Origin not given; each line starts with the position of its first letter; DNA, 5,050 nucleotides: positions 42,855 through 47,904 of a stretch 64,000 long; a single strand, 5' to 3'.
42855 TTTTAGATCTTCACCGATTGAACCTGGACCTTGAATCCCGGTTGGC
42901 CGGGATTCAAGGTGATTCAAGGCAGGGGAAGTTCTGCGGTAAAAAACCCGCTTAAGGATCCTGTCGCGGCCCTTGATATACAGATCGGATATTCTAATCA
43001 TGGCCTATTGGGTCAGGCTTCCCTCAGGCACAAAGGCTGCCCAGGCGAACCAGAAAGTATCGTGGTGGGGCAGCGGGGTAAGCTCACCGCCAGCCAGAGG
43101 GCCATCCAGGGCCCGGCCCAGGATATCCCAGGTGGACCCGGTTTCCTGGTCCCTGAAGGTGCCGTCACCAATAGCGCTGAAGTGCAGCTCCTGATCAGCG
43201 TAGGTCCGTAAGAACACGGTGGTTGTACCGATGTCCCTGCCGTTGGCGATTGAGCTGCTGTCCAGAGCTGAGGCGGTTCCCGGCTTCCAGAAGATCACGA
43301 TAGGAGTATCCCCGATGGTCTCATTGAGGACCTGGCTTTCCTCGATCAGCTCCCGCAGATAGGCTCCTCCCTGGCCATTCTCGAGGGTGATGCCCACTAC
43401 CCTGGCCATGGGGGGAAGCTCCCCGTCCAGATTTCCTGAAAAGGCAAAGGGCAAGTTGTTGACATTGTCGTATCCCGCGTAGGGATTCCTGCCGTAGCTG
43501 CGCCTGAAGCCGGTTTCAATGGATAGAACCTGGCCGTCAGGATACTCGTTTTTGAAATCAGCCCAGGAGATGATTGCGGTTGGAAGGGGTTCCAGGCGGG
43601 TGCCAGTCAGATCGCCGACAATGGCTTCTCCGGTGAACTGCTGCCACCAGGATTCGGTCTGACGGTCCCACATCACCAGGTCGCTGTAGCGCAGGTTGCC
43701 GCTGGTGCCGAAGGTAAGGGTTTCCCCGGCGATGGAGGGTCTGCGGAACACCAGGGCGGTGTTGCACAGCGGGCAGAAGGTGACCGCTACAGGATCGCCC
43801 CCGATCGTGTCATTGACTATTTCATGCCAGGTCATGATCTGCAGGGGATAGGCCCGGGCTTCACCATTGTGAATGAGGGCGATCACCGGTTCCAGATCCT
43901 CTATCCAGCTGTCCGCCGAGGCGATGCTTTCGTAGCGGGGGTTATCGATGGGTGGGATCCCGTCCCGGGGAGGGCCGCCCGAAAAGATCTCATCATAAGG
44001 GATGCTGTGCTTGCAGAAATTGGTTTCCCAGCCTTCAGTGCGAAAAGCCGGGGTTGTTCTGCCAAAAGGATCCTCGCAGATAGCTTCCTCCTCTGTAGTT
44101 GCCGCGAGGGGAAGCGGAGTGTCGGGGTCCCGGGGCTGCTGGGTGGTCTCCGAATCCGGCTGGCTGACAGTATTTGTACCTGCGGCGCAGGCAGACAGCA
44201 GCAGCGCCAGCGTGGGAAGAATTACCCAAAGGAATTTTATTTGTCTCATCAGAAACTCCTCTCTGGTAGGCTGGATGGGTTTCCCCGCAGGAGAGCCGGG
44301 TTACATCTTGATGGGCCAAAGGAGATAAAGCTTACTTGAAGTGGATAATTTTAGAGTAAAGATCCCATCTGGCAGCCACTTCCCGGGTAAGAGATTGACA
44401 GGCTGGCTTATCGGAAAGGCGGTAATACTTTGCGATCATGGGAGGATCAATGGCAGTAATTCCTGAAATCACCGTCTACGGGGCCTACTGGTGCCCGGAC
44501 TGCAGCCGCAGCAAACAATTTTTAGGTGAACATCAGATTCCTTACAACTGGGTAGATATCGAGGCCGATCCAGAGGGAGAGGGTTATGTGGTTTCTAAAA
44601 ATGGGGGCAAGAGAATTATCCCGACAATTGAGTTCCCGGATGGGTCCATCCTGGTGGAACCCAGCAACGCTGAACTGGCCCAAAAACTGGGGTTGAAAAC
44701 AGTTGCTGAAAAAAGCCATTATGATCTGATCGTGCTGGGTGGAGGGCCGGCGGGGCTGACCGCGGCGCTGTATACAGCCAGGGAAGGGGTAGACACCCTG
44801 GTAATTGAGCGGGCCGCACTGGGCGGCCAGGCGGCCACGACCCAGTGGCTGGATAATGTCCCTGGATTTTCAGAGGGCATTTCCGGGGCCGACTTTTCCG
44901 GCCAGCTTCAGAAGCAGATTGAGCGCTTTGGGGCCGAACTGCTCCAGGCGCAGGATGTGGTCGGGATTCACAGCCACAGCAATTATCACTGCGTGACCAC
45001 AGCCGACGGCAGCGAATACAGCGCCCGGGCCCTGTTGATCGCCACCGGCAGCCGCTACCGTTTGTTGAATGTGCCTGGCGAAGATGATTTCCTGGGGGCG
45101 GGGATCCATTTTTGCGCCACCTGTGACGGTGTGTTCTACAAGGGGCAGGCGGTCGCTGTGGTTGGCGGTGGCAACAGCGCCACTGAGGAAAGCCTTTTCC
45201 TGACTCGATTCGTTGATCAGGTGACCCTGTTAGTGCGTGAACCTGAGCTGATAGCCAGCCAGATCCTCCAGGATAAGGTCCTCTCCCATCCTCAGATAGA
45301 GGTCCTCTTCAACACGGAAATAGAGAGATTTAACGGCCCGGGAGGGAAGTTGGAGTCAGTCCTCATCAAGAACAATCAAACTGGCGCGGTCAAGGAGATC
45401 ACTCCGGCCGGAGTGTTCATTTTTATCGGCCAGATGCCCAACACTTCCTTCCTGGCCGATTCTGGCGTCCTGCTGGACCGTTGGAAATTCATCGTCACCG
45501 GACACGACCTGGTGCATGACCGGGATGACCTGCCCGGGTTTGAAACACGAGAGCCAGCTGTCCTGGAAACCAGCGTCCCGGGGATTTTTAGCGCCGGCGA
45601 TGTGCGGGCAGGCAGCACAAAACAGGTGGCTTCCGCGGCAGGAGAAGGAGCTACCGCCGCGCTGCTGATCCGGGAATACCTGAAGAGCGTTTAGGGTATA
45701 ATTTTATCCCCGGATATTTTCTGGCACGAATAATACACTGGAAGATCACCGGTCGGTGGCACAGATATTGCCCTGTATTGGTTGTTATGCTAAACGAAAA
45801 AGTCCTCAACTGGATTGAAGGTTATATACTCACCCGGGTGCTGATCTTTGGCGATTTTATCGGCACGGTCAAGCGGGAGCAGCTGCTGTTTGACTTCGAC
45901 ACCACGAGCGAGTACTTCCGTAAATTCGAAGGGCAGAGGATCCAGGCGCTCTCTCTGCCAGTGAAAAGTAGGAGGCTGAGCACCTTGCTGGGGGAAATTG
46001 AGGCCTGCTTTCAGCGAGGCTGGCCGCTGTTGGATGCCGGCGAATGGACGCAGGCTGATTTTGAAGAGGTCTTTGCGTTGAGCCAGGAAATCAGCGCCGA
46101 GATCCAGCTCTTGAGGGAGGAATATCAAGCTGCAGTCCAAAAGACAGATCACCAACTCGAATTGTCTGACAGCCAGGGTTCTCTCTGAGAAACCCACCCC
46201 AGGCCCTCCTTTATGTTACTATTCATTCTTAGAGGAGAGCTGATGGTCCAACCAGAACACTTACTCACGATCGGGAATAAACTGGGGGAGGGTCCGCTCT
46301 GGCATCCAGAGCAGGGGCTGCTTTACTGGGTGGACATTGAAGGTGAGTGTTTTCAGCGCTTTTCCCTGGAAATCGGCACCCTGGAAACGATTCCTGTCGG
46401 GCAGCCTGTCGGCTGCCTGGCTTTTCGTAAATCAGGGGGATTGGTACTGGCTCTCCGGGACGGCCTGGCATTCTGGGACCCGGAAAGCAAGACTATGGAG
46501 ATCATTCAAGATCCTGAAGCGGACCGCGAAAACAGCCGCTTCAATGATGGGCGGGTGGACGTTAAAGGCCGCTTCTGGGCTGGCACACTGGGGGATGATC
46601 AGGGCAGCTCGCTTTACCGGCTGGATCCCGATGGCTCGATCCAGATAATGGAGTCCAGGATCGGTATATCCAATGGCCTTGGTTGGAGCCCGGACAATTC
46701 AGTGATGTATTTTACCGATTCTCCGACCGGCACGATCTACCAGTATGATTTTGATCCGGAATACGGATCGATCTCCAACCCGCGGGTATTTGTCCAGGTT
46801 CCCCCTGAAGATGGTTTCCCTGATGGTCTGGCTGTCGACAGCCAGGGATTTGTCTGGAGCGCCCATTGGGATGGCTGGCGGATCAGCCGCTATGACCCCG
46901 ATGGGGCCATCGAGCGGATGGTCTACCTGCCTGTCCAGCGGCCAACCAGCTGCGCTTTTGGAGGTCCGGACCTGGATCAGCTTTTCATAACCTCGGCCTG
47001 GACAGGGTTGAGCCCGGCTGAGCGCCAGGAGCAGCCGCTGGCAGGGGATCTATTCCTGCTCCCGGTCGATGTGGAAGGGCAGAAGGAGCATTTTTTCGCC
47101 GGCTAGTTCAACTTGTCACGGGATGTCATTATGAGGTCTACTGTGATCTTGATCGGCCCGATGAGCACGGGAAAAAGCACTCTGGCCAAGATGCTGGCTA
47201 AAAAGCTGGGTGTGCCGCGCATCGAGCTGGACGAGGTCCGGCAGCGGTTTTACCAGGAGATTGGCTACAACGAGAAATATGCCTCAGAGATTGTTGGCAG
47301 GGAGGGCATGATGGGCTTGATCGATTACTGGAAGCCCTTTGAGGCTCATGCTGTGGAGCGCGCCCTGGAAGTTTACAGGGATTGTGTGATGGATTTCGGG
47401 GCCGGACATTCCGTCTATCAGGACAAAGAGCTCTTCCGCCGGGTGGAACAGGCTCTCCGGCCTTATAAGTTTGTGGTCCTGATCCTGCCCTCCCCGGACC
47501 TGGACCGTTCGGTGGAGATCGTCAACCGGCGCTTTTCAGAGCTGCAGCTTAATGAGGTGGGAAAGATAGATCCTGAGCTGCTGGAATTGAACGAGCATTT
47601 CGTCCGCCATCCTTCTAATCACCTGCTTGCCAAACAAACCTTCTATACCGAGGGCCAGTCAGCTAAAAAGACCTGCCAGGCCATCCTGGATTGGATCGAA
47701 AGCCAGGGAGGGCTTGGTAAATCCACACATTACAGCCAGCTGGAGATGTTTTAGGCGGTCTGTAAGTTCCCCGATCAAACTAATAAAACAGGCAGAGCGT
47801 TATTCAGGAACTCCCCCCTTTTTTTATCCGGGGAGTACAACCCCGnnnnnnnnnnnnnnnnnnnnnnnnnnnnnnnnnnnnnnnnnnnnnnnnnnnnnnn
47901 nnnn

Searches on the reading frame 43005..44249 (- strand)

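Call 68: search_protein_families(library=pfam, proteins=[window:43005-44249:-], max_evalue=0.00001)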
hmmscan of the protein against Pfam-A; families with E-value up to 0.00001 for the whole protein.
window:43005-44249:- (414 aa): 1 family
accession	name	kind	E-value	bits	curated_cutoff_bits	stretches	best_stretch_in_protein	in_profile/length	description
PF11376.13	DUF3179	-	1.7e-111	372.8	27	1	95-409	1-291/292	Protein of unknown function (DUF3179)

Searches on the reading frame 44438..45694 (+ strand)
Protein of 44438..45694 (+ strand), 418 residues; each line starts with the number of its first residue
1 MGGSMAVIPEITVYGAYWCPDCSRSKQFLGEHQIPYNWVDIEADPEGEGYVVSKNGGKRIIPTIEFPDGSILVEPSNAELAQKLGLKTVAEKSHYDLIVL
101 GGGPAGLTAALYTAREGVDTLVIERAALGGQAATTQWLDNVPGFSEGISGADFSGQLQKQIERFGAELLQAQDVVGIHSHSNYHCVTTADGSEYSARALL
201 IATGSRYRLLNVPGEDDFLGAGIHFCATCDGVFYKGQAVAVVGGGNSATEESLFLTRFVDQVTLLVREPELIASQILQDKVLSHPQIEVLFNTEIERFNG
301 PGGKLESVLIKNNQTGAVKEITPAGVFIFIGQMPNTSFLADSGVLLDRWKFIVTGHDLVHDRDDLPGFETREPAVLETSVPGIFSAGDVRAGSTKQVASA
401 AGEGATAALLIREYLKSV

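Call 69: search_protein_families(library=pfam, proteins=[window:44438-45694:+], max_evalue=0.00001)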
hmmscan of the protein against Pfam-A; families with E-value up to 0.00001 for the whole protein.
window:44438-45694:+ (418 aa): 10 families
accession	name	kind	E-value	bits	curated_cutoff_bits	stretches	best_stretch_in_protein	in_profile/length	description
PF07992.20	Pyr_redox_2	-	1.1e-46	160.1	26.1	1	95-404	1-291/291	Pyridine nucleotide-disulphide oxidoreductase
PF13738.12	Pyr_redox_3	-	1.8e-20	73.9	30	1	147-352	77-287/305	Pyridine nucleotide-disulphide oxidoreductase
PF00070.33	Pyr_redox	-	5.2e-16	59.4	22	1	239-311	2-80/82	Pyridine nucleotide-disulphide oxidoreductase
PF01134.28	GIDA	-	9.6e-11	41.8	22.1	1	96-180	1-75/391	Glucose inhibited division protein A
PF12831.13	FAD_oxidored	-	3.6e-10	40.1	27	1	96-170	1-66/416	FAD dependent oxidoreductase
PF01266.30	DAO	-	3.7e-09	37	27.9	0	96-133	1-38/353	FAD dependent oxidoreductase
PF00462.30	Glutaredoxin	-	2.1e-08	34.7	22.9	1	11-65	1-54/60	Glutaredoxin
PF13450.12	NAD_binding_8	-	2.8e-07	31.1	21.9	0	99-135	1-38/68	NAD(P)-binding Rossmann-like domain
PF03486.20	HI0933_like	-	3.8e-07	30.2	50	0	96-127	2-33/244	HI0933-like protein Rossmann domain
PF01946.23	Thi4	-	9.6e-06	25.4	26.2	0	91-131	14-56/235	Thi4 family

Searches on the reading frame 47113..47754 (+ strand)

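Call 69: search_protein_families(library=pfam, proteins=[window:47113-47754:+], max_evalue=0.00001)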
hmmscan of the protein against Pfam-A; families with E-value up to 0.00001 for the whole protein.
window:47113-47754:+ (213 aa): 2 families
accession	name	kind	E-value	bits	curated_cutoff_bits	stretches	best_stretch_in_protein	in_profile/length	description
PF13671.12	AAA_33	-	2e-06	28.6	27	1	11-96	2-78/143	AAA domain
PF13521.12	AAA_28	-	2.6e-06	28.2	27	0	11-55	2-44/164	AAA domain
